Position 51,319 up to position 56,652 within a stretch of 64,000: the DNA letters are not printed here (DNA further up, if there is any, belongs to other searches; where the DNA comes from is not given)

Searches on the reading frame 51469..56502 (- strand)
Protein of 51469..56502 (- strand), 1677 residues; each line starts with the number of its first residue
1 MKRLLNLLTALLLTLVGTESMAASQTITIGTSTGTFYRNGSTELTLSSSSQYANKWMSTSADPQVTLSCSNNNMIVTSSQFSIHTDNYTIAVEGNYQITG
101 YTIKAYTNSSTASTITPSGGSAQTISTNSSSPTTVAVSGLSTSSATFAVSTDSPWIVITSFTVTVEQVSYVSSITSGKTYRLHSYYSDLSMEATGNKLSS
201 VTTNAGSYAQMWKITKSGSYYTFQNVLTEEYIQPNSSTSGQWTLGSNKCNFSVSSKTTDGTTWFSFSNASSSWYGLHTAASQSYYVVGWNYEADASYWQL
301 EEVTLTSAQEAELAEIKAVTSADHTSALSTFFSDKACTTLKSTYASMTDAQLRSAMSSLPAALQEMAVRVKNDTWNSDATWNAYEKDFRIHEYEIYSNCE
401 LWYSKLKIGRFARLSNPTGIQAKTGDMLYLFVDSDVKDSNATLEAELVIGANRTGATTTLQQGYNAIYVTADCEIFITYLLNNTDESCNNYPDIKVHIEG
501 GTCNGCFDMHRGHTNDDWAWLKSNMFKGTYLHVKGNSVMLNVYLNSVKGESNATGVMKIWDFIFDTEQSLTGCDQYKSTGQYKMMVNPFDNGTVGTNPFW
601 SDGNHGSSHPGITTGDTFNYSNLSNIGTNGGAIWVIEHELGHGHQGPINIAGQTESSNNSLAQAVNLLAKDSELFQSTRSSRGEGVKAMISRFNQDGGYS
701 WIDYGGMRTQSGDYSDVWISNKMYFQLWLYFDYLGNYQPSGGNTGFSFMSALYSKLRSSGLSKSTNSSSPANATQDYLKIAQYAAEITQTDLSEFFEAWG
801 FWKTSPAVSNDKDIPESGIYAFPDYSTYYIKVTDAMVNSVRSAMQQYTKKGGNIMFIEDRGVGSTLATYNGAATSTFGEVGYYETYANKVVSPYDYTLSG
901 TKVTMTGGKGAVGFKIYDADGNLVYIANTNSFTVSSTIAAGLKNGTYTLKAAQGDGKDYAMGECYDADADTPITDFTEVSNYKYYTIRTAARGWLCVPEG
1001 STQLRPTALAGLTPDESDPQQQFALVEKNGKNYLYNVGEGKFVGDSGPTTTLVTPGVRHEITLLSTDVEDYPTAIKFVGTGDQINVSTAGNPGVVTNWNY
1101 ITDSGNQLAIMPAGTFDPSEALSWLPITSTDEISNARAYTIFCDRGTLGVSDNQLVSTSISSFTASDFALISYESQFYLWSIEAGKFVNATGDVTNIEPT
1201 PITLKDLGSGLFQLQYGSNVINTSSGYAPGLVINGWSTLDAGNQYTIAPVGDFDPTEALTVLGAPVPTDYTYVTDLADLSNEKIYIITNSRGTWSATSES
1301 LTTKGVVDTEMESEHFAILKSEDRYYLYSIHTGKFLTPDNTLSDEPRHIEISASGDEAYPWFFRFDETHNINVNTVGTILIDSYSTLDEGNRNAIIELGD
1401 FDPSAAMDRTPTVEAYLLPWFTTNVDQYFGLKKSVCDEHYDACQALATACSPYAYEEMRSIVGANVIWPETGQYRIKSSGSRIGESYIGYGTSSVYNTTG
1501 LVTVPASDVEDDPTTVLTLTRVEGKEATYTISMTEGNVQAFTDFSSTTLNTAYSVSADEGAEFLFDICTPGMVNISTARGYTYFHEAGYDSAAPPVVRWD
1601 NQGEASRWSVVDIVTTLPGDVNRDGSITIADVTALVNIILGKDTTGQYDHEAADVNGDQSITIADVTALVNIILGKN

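Call 39: search_protein_families(library=pfam, proteins=[window:51469-56502:-], max_evalue=0.1)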
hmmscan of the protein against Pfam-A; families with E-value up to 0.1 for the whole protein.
window:51469-56502:- (1677 aa): 5 families
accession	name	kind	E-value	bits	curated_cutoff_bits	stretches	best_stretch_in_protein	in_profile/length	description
PF18630.7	Peptidase_M60_C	-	2.1e-18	66.7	26.2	1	894-959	2-64/65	Peptidase M60 C-terminal domain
PF13402.12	Peptidase_M60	-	1.9e-15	57.6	25.8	1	511-800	11-275/275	Peptidase M60, enhancin and enhancin-like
PF00404.24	Dockerin_1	-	4.5e-11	43.2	22.9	1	1618-1673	1-56/57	Dockerin type I domain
PF11356.14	T2SSC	-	0.036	14.3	27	0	1293-1330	72-110/141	Type II secretion system protein C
PF21472.2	gp6_C-domII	-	0.051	14.4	27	0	279-308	86-116/119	Baseplate structural protein gp6, C-terminal domain II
